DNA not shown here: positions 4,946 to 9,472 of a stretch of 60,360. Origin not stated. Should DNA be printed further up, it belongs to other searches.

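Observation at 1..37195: A 37-kb Gram-positive PUL-like island whose enzyme set matches no pathway I recognise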

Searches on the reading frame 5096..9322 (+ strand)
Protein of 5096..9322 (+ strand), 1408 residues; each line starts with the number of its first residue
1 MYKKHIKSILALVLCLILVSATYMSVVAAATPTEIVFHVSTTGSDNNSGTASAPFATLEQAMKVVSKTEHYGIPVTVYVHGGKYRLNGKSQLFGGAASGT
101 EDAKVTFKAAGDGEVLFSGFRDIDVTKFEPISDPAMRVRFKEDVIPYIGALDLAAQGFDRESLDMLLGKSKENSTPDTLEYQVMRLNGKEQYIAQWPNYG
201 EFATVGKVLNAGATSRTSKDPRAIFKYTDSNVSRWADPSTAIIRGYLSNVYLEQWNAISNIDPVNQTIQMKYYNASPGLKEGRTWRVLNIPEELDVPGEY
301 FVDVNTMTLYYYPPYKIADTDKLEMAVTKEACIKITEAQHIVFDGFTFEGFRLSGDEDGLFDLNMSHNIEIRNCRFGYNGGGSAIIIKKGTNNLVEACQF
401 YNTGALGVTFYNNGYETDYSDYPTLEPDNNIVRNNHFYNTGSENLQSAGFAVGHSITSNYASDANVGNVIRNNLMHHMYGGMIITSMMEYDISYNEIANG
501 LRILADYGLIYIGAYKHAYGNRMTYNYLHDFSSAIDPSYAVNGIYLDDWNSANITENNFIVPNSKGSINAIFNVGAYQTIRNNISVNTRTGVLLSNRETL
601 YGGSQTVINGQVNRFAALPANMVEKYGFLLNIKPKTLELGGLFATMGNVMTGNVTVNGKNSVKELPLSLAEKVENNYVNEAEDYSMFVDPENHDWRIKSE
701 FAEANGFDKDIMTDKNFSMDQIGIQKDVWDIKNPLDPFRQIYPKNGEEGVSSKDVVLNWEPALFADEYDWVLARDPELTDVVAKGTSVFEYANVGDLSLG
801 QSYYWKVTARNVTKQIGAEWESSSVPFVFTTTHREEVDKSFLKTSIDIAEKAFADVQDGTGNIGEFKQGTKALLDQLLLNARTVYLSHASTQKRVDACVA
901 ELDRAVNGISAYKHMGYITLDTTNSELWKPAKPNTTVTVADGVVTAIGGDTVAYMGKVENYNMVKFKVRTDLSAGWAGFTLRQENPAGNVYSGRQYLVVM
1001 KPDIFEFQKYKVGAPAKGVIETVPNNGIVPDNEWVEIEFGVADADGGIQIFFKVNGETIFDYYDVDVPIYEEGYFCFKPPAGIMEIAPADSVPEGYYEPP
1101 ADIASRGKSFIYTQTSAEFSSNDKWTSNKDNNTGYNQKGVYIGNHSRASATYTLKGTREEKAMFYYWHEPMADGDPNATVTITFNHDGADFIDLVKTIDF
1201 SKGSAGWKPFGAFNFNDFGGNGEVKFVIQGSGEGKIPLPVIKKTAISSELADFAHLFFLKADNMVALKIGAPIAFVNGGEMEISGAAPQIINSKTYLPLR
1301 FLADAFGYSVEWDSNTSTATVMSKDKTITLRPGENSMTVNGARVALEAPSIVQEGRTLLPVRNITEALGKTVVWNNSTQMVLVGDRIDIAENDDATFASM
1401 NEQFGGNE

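Call 5: search_protein_families(library=pfam, proteins=[window:5096-9322:+], max_evalue=0.01)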
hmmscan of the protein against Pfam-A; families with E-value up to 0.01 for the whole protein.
window:5096-9322:+ (1408 aa): 2 families
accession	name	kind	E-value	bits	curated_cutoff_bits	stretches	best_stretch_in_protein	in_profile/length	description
PF07833.16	Cu_amine_oxidN1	-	8.3e-30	103.4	24.2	1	1276-1382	2-107/108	Copper amine oxidase N-terminal domain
PF13229.12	Beta_helix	-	1.9e-06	28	25.9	1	330-495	23-156/158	Right handed beta helix region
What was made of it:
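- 5096..9322 (+): Secreted 1408-aa beta-helix paralog with a C-terminal Cu_amine_oxidN1 domain. Pfam Beta_helix 1.9e-6 and Cu_amine_oxidN1 8e-30 (call 5).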

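Call 8: search_protein_families(library=ncbifam, proteins=[window:5096-9322:+], max_evalue=0.01)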
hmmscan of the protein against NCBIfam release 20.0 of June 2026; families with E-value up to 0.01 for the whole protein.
window:5096-9322:+ (1408 aa): 2 families
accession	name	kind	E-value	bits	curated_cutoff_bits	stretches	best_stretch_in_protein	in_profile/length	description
NF011285.0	PRK14696.1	equivalog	3.1e-06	25.6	1278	1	1295-1363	36-104/757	primary-amine oxidase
NF041899.1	pec_ly_PelN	equivalog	7.7e-05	21.6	740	1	21-87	12-72/437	pectate lyase PelN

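Call 23: search_solved_structures(query=window:5096-9322:+, max_evalue=1)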
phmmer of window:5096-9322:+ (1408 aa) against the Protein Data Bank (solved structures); distinct sequences matched with E-value up to 1: 3.
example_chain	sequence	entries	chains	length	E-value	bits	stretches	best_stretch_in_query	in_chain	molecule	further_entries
9rx2_A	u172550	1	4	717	1.8e-08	35.3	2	12-124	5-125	Parallel beta-helix repeat protein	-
5mqp_A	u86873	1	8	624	0.00059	20.3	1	39-120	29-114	Glycoside hydrolase BT_1002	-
8edk_A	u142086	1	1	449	0.81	9.9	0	329-407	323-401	Netrin unc-6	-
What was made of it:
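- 5096..9322 (+): Its N-terminus matches 9rx2 and BT_1002 (call 23).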

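Call 34: search_protein_families(library=pfam, proteins=[window:5096-9322:+], max_evalue=10)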
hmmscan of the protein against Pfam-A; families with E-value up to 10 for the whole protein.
window:5096-9322:+ (1408 aa): 2 families
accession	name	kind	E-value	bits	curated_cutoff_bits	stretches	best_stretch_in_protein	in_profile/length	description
PF07833.16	Cu_amine_oxidN1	-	8.3e-30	103.4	24.2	1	1276-1382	2-107/108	Copper amine oxidase N-terminal domain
PF13229.12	Beta_helix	-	1.9e-06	28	25.9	2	330-495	23-156/158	Right handed beta helix region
